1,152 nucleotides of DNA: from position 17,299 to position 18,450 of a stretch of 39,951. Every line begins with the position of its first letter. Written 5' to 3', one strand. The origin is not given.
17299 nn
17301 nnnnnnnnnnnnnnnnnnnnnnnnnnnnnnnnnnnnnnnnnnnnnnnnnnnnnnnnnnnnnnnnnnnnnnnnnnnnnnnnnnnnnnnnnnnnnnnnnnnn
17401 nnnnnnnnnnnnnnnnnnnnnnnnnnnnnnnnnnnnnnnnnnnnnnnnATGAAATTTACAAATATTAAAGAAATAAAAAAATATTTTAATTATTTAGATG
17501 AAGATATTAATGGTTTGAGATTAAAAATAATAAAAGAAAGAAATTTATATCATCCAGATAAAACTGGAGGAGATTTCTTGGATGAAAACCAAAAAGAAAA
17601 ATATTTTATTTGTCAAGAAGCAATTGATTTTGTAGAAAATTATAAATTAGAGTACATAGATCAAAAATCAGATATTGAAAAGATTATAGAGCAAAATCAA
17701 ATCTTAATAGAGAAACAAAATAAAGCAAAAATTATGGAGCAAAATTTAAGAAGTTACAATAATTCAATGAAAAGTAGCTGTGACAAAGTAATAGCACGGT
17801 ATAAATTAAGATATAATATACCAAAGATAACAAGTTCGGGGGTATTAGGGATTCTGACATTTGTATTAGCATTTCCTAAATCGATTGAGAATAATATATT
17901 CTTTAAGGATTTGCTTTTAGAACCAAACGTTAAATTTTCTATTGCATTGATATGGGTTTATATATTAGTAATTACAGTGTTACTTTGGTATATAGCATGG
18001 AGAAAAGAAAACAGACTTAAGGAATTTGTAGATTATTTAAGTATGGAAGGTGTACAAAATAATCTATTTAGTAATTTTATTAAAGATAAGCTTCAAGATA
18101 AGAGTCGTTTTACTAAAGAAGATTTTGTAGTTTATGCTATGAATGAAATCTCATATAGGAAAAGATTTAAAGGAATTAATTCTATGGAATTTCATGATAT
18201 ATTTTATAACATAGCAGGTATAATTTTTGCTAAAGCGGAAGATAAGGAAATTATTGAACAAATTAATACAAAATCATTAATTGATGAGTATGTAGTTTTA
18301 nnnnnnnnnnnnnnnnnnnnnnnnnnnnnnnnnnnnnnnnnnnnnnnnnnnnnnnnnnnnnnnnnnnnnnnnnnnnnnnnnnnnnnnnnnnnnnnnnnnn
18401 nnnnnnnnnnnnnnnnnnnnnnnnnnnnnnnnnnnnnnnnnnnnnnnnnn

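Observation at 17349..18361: Autonomous moron encoding a membrane-anchored J-domain-like protein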

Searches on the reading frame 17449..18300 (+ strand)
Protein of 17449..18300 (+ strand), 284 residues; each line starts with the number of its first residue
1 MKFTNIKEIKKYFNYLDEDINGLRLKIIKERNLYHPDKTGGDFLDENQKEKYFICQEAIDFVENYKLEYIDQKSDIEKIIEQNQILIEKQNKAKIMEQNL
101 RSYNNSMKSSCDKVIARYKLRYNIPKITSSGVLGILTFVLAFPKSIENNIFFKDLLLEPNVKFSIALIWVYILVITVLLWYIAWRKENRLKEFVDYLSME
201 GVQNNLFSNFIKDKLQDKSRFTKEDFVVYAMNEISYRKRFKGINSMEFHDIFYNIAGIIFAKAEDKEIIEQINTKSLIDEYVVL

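Call 3: search_protein_families(library=pfam, proteins=[window:17449-18300:+], max_evalue=10)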
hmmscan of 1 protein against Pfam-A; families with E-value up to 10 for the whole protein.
window:17449-18300:+ (284 aa): 1 family
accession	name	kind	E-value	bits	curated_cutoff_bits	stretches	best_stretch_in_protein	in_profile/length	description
PF10105.14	DUF2344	-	0.015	15.6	23.8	1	64-114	112-160/176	Uncharacterized protein conserved in bacteria (DUF2344)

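Call 4: search_protein_families(library=phrogs, proteins=[window:17449-18300:+], max_evalue=10)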
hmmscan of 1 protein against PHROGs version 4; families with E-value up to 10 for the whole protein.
window:17449-18300:+ (284 aa): 2 families
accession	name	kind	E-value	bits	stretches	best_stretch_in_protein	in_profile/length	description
phrog_24351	-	DNA, RNA and nucleotide metabolism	0.0016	19.9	1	190-228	21-59/90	endonuclease VII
phrog_21020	-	unknown function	0.38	12.2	1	167-233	9-76/83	-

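Call 7: find_homologous_proteins(query=window:17449-18300:+, max_evalue=0.001)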
Query window:17449-18300:+ (284 aa): 7 proteins with E <= 0.001 among 3111 candidates.
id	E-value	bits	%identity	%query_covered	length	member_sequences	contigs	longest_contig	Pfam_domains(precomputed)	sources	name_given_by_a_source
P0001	3.4e-179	612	100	100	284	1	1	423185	-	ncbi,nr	ncbi:MAG: hypothetical protein E7K03_05555 [Clostridium perfringens]|nr:hypothetical protein [Clostr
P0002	4.0e-179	612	100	100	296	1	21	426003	-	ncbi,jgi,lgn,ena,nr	ncbi:MAG: hypothetical protein E7J58_11560 [Bacillota bacterium]|jgi:hypothetical protein|nr:hypothe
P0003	1.4e-178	610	100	100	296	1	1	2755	-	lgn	-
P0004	4.8e-178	608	99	100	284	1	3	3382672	-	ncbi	ncbi:hypothetical protein ACSXEN_08385 [Clostridium perfringens]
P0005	5.6e-178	608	99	100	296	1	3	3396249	-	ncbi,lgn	ncbi:hypothetical protein ACSXEP_07095 [Clostridium perfringens]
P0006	4.1e-176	602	99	100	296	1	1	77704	-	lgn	-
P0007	1.7e-88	315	54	100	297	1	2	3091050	-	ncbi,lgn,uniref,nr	ncbi:hypothetical protein [Clostridium baratii]|uniref:hypothetical protein n=1 Tax=Clostridium bara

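Call 8: search_solved_structures(query=window:17449-18300:+, max_evalue=10, show_alignments=3)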
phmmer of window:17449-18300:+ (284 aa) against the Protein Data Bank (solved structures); distinct sequences matched with E-value up to 10: 7.
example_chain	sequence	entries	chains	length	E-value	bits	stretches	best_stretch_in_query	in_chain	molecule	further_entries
2qnf_A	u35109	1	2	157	0.091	15.4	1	190-229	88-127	Recombination endonuclease VII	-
1e7l_A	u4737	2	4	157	0.092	15.3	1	190-229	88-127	RECOMBINATION ENDONUCLEASE VII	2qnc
1e7d_A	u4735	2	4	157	0.094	15.3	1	190-229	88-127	RECOMBINATION ENDONUCLEASE VII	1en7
2nps_A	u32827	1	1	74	0.55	12.8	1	58-108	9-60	Vesicle-associated membrane protein 4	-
8e9w_A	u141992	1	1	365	0.59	12.7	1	151-211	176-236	Muscarinic acetylcholine receptor M3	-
8e9z_A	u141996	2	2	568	1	11.9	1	151-211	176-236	Muscarinic acetylcholine receptor M3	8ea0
8e9y_A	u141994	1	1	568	1.2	11.7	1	151-211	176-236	Muscarinic acetylcholine receptor M3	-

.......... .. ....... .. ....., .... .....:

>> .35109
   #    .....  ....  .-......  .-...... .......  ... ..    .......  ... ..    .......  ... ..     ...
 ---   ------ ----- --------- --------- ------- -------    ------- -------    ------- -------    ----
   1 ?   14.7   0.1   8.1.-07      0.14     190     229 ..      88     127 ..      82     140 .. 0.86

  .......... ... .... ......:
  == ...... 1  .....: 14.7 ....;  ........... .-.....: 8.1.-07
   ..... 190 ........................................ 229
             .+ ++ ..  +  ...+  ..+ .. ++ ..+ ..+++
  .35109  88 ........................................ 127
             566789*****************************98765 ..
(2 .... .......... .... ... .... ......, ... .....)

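Call 17: search_dna_similar(query=window:17449-18300:+, collection=phages, mode=protein, max_evalue=1, max_rows=30)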
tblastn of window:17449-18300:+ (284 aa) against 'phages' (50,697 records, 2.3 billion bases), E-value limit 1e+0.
No match.

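Call 20: find_encoding_contigs(protein=P0007, flank=8000, max_places=4)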
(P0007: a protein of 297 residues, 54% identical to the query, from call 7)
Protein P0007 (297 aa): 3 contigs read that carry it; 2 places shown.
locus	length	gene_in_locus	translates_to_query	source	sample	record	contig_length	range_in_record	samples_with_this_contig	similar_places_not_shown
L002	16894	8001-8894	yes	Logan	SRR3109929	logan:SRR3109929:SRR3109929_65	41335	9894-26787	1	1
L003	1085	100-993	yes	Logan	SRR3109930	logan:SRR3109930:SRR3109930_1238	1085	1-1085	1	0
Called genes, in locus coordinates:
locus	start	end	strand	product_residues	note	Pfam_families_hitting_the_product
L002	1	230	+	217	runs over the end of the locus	PF04404:ERF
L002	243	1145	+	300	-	PF07083:DUF1351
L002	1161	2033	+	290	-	-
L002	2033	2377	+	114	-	-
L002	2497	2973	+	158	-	PF03838:RecU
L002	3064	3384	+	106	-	-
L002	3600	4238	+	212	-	-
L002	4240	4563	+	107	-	PF03551:PadR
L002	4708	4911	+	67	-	-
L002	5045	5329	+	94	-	-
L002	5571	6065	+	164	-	-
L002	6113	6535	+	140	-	-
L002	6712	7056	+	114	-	-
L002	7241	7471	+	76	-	-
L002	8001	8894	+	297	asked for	-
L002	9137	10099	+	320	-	PF28123:DUF8370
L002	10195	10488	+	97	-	-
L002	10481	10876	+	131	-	PF03592:Terminase_2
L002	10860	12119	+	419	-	PF04466:Terminase_3, PF17288:Terminase_3C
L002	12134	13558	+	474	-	PF05133:SPP1_portal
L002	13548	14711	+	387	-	PF04233:Phage_Mu_F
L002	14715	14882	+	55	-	PF14206:Cys_rich_CPCC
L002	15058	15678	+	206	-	PF06810:Phage_scaffold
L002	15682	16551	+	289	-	PF25209:Phage_capsid_4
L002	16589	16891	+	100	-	PF05135:Phage_connect_1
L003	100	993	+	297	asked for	-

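Call 21: find_encoding_contigs(protein=P0002, flank=6000, max_places=8)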
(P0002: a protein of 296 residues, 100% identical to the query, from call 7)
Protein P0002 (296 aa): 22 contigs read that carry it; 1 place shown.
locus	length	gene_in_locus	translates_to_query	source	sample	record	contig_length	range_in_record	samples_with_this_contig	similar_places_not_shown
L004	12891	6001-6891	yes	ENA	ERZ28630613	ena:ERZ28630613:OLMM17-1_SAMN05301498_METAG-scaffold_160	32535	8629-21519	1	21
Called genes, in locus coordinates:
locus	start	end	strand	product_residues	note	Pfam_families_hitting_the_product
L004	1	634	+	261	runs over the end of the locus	-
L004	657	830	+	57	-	-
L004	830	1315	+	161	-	PF03838:RecU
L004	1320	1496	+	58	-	-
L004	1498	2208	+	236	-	-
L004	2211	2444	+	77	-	-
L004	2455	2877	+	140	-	-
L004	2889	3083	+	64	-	-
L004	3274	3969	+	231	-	PF01555:N6_N4_Mtase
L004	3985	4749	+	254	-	PF01507:PAPS_reduct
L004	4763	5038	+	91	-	-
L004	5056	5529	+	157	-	PF05263:DUF722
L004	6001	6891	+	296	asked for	-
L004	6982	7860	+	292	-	PF10668:Phage_terminase, PF03592:Terminase_2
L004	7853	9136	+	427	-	PF04466:Terminase_3, PF17288:Terminase_3C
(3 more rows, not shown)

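Call 23: predict_structure(alignment_id=A1)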
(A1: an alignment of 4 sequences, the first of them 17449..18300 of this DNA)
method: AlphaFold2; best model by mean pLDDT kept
length: 284 residues; sequences in the alignment: 4
mean_pLDDT: 70.3   pTM: 0.41
mean pLDDT of the five models: 70.3, 69.7, 67.0, 65.9, 64.2
residues with pLDDT >= 90: 1; 70-90: 151; 50-70: 111; < 50: 21
segments of 3 or more residues with pLDDT < 50: 118-134
pLDDT, mean of each block of 10 residues (from residue 1): 82 85 87 71 79 88 77 69 69 58 53 51 39 50 56 58 68 72 69 72 83 75 87 70 66 81 82 69 83
secondary structure, 60 per line:
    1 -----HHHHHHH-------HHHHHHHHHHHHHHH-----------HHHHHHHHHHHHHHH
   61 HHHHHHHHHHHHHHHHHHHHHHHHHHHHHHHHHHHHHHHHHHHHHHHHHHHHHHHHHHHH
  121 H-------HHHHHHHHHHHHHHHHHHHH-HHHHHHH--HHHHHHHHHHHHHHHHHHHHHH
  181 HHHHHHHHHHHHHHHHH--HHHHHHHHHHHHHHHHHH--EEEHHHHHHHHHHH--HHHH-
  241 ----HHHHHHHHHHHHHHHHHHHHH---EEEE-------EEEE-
elements in order: H6-12 H20-34 H46-121 H129-148 H150-156 H159-197 H200-217 E220-222 H223-233 H236-239 H245-265 E269-272 E280-283

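Call 27: search_protein_families(library=padloc, proteins=[window:17449-18300:+], max_evalue=10)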
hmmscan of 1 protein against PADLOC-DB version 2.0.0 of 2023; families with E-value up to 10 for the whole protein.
window:17449-18300:+ (284 aa): 0 families

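Call 28: search_protein_families(library=ncbifam, proteins=[window:17449-18300:+], max_evalue=10)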
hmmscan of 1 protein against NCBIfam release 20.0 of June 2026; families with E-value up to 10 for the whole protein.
window:17449-18300:+ (284 aa): 1 family
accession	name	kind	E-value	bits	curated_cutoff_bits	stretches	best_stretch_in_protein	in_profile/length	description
NF005327.0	PRK06853.2-1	equivalog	0.061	13.2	242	1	49-166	67-181/194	indolepyruvate oxidoreductase subunit beta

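Call 31: fold_search(model_id=the predicted structure, library=pdb)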
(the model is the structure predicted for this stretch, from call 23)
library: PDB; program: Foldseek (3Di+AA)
matches with E <= 10: 390; with E <= 0.001: 0
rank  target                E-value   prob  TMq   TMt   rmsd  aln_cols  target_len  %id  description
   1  6qpq_B                1.7e-01  0.99  0.21  0.62   4.4        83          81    7  The structure of the cohesin head module elucidates the mechanism of ring opening (released 2020-02-05)
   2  8a98_Sa               2.2e-01  0.87  0.16  0.50   5.8        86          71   12  CRYO-EM STRUCTURE OF LEISHMANIA MAJOR 80S RIBOSOME : snoRNA MUTANT (released 2023-10-11)
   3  9hl9_Sa               2.9e-01  0.95  0.17  0.52   5.2        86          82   13  CRYO-EM STRUCTURE OF LEISHMANIA MAJOR 80S RIBOSOME WITH P/E-site tRNA AND mRNA : LM14Cs1H3 sKO STRAIN (released 2025-10-15)
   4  7nyw_F                2.9e-01  0.95  0.20  0.27   4.4        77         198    8  Cryo-EM structure of the MukBEF-MatP-DNA head module (released 2021-07-07)
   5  3rpu_Y                2.9e-01  0.95  0.22  0.29   4.5        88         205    9  Crystal structure of the MukE-MukF complex (released 2012-03-14)
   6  8ova_AU               3.0e-01  0.93  0.17  0.56   5.0        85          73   13  CRYO-EM STRUCTURE OF TRYPANOSOMA BRUCEI PROCYCLIC FORM 80S RIBOSOME : PARENTAL STRAIN (released 2023-11-29)
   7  9fxo_Sa               3.0e-01  0.91  0.17  0.48   5.2        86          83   14  CRYO-EM STRUCTURE OF LEISHMANIA MAJOR 80S RIBOSOME WITH A/P/E-SITE TRNA AND MRNA : LM32CS1C1 M2 OE MUTANT (released 2025-07-23)
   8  9ire_A                3.6e-01  0.97  0.23  0.40   7.2        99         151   10  CRYSTAL STRUCTURE OF Bacillus cereus FERRIC UPTAKE REGULATOR (released 2025-07-23)
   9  9e71_BW               3.6e-01  0.92  0.17  0.61   4.8        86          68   13  Cryo-EM structure of the Pyrobaculum calidifontis 70S ribosome (released 2024-11-20)
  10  7r81_a2               3.6e-01  0.82  0.14  0.47   6.6        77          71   18  Structure of the translating Neurospora crassa ribosome arrested by cycloheximide (released 2021-12-01)
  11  1ldj_A                3.8e-01  0.96  0.23  0.10   5.3        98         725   12  Structure of the Cul1-Rbx1-Skp1-F boxSkp2 SCF Ubiquitin Ligase Complex (released 2002-05-08)
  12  9v21_sA               3.8e-01  0.85  0.12  0.43   6.3        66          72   18  Cryo- EM structure of 75S ribosome with P- tRNA from Entamoeba histolytica (released 2025-10-08)
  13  6qpq_D                4.0e-01  0.94  0.18  0.55   4.9        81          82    7  The structure of the cohesin head module elucidates the mechanism of ring opening (released 2020-02-05)
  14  5nbc_D                4.0e-01  0.90  0.19  0.37   5.1        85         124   12  Structure of Prokaryotic Transcription Factors (released 2018-05-16)
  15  9c3h_Sc               4.0e-01  0.87  0.15  0.44   5.9        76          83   10  Structure of the CNOT3-bound human 80S ribosome with tRNA-ARG in the P-site. (released 2024-12-04)
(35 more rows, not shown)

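Call 33: search_protein_representatives(alignment_id=A1)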
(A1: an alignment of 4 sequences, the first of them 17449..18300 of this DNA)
Query: 4 sequences, 284 profile positions. Proteins with E-value up to 0.001 (for the whole library): 354; up to 1e-10: 193; up to 1e-30: 5. The best 150 are listed.
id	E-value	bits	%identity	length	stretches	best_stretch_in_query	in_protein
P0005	2.6e-174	594.9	-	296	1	1-284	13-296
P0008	4.1e-34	134.9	-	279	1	1-283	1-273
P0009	5.1e-34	134.6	-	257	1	33-284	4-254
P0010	5.9e-32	127.8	-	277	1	5-283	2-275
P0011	4.1e-31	125.1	-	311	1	1-283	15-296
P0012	1.2e-30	123.6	-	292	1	3-283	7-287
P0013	1.6e-30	123.1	-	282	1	5-283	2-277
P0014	4.5e-30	121.6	-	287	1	1-282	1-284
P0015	8.1e-30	120.8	-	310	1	2-284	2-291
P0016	4.4e-29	118.4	-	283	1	3-275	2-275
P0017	1.3e-28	116.8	-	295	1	1-279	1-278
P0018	1.7e-28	116.5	-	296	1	3-283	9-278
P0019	4.8e-28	115.0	-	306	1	1-282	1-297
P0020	1.3e-27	113.6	-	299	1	1-274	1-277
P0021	4.4e-27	111.8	-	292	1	1-283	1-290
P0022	4.7e-27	111.7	-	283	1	1-281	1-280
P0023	6.7e-27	111.2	-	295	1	1-282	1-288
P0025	8.3e-26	107.6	-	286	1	1-281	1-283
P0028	1.2e-24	103.9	-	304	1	1-284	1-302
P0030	1.3e-24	103.7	-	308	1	12-283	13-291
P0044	6.8e-23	98.1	-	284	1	3-283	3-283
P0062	9.7e-21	91.0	-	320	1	5-282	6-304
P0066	2.6e-20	89.6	-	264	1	1-235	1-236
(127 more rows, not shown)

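Call 41: search_protein_families(library=pfam, alignment_id=A2, max_evalue=1)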
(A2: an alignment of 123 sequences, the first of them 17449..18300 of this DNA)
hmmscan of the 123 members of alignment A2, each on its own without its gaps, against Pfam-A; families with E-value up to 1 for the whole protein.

A. member 1, window:17449-18300:+ (284 aa): 1 family
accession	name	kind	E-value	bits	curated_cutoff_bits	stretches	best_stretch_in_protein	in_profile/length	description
PF10105.14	DUF2344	-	0.015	15.6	23.8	1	64-114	112-160/176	Uncharacterized protein conserved in bacteria (DUF2344)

B. families by the number of members that match (of 123 scanned): 186 families (the first 25 are shown)
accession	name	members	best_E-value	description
PF00226.36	DnaJ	92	5.4e-09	DnaJ domain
PF20990.2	DUF2207_C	7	0.0013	Predicted membrane protein (DUF2207) C-terminal domain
PF06105.17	Aph-1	5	0.015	Aph-1 protein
PF18216.6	N_formyltrans_C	3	0.0017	N-formyltransferase dimerization C-terminal domain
PF01466.24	Skp1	3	0.0097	Skp1 family, dimerisation domain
PF05669.17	Med31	2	4.9e-05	SOH1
PF03344.20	Daxx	2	0.0016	Daxx N-terminal Rassf1C-interacting domain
PF14163.11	SieB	2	0.0029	Super-infection exclusion protein B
PF00620.32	RhoGAP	2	0.0038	RhoGAP domain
PF10066.14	DUF2304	2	0.018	Uncharacterized conserved protein (DUF2304)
PF09771.14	Tmemb_18A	2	0.028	Transmembrane protein 188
PF07697.16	7TMR-HDED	2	0.033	7TM-HD extracellular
PF06664.17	WLS-like_TM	2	0.04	Wntless-like, transmembrane domain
PF13347.12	MFS_2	2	0.045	MFS/sugar transport protein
PF03208.24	PRA1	2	0.045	PRA1 family protein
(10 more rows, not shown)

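Call 42: search_solved_structures(query=A2, max_evalue=10, show_alignments=4)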
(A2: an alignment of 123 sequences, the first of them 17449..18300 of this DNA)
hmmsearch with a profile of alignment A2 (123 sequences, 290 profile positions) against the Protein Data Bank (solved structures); distinct sequences matched with E-value up to 10: 69 (the best 60 are shown).
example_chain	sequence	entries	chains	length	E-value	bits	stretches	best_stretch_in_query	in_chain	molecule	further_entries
1bqz_A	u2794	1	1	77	6.8e-07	32.4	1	17-67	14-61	DNAJ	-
1bq0_A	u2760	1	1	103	1.5e-06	31.3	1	17-67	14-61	DNAJ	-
1xbl_A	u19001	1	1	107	1.6e-06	31.1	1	17-67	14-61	DNAJ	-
5nro_B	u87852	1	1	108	1.6e-06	31.1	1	17-67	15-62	Chaperone protein DnaJ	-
2dmx_A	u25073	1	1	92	1.5e-05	28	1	17-67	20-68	DnaJ homolog subfamily B member 8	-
6iws_A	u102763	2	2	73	4.2e-05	26.5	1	18-69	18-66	DnaJ homolog subfamily A member 3, mitochondrial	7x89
2dn9_A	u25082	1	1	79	5e-05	26.2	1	18-69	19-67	DnaJ homolog subfamily A member 3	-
2lgw_A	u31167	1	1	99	0.00011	25.2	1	17-67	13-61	DnaJ homolog subfamily B member 2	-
2cug_A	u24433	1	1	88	0.00014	24.8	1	19-69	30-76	mKIAA0962 protein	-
2ej7_A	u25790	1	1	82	0.00015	24.7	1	19-67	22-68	HCG3 gene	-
6u3r_A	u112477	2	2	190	0.00016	24.6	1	19-67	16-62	DnaJ homolog subfamily B member 6,DnaJ homolog subfamily B member 6 | DnaJ homolog subfamily B member 6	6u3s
2n04_A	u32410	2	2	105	0.00039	23.3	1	14-67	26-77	DnaJ homolog subfamily C member 5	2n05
2ctw_A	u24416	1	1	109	0.00043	23.2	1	14-67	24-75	DnaJ homolog subfamily C member 5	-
2ctr_A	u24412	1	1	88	0.00048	23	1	17-67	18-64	DnaJ homolog subfamily B member 9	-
2ctq_A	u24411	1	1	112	0.00096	22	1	18-68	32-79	DnaJ homolog subfamily C member 12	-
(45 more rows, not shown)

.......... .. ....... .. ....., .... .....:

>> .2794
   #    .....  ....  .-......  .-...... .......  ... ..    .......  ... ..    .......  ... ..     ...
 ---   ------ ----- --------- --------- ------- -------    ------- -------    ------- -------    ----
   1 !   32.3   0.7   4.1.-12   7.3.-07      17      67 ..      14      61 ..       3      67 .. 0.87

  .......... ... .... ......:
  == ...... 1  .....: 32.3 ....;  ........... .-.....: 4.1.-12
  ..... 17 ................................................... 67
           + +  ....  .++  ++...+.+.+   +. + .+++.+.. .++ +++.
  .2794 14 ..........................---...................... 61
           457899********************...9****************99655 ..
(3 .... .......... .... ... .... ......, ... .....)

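Call 45: find_encoding_contigs(protein=P0008, flank=8000, max_places=3)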
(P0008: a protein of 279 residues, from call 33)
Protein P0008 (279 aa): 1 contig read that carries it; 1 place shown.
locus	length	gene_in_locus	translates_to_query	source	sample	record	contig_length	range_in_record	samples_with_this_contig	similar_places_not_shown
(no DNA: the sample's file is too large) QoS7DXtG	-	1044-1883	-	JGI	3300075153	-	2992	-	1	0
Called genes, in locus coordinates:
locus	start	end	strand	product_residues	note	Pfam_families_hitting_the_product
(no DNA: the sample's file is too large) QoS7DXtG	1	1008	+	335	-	?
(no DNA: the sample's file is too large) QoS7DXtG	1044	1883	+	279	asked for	-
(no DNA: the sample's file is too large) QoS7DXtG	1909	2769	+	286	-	-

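Call 46: find_related_loci(query=window:17449-18300:+, collection=viral_contigs, flank=8000)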
Query window:17449-18300:+ (284 aa) in viral_contigs; peptide patterns used: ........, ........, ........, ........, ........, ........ (x = any residue, [..] = any of these).
2 stretches matched a pattern, but none encodes a relative of the query by tblastn (E <= 1e-3).

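Call 47: find_homologous_proteins(query=A2, max_evalue=0.00001)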
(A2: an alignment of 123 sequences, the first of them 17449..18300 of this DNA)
Query A2 (123 sequences) (284 aa, profile of the alignment): 15 proteins with E <= 0.00001 among 8000 candidates.
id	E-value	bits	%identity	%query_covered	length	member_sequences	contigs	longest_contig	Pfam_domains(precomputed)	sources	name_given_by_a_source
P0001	2.7e-65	239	100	100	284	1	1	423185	-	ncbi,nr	ncbi:MAG: hypothetical protein E7K03_05555 [Clostridium perfringens]|nr:hypothetical protein [Clostr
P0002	3.2e-65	239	100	100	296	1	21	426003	-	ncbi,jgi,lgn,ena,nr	ncbi:MAG: hypothetical protein E7J58_11560 [Bacillota bacterium]|jgi:hypothetical protein|nr:hypothe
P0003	4.2e-65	238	100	100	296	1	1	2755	-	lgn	-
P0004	5.4e-65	238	99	100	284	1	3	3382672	-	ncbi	ncbi:hypothetical protein ACSXEN_08385 [Clostridium perfringens]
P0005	6.3e-65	238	99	100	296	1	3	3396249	-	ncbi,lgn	ncbi:hypothetical protein ACSXEP_07095 [Clostridium perfringens]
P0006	3.7e-64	235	99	100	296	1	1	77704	-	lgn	-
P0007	8.5e-63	231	54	100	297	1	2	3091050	-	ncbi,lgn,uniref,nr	ncbi:hypothetical protein [Clostridium baratii]|uniref:hypothetical protein n=1 Tax=Clostridium bara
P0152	3.6e-57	212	24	63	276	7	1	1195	-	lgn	-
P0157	2.6e-55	206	25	60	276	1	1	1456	-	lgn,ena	-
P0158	7.1e-54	201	22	60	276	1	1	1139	-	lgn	-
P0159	6.2e-52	195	23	49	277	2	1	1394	-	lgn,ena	-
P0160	9.7e-49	185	23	61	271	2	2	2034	-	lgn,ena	-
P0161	2.8e-47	180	24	63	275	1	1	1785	-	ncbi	-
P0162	5.6e-31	126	22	24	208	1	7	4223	-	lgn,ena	-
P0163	4.0e-30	123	21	22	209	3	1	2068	-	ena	-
